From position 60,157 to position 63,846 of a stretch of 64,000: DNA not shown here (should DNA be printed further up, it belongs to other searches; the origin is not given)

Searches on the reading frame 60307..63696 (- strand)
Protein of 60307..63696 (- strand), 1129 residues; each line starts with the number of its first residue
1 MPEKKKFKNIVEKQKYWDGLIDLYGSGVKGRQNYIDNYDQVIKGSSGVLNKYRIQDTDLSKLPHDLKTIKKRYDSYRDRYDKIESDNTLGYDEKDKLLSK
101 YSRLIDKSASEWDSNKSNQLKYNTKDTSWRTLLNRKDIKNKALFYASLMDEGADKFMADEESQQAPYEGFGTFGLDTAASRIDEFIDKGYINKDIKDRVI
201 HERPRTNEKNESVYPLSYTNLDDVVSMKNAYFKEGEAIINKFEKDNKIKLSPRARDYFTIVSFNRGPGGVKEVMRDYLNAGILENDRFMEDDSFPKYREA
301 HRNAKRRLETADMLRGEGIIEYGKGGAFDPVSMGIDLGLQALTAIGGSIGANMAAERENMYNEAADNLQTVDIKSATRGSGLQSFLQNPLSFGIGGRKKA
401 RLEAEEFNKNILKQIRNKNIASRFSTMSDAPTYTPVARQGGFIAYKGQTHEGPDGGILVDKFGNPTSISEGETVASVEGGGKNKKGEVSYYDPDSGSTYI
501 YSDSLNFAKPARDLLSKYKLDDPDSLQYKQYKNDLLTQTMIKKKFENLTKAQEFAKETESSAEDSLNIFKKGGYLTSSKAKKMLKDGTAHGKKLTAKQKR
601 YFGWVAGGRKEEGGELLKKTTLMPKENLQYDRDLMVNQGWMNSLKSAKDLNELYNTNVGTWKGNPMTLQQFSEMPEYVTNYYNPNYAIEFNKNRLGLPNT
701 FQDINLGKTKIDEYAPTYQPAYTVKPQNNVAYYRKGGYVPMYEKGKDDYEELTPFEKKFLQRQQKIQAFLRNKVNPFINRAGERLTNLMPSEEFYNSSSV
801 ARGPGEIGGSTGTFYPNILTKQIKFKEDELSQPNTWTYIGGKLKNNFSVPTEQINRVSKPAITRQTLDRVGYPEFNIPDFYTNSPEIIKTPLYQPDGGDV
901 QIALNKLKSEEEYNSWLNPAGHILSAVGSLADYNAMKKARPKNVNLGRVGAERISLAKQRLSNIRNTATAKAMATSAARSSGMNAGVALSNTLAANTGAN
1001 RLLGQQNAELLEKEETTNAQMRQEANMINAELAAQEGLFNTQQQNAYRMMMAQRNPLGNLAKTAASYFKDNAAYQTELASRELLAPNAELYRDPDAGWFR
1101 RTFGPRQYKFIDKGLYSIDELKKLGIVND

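Call 4: search_protein_families(library=pfam, proteins=[window:60307-63696:-], max_evalue=0.1)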
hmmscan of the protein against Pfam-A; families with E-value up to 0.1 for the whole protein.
window:60307-63696:- (1129 aa): 1 family
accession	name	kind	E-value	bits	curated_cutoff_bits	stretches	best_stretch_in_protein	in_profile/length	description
PF12904.13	Collagen_bind_2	-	0.0053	17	22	1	892-941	29-78/92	Putative collagen-binding domain of a collagenase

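Call 5: search_protein_families(library=phrogs, proteins=[window:60307-63696:-], max_evalue=0.01)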
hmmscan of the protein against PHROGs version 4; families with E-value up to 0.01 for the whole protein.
window:60307-63696:- (1129 aa): 0 families
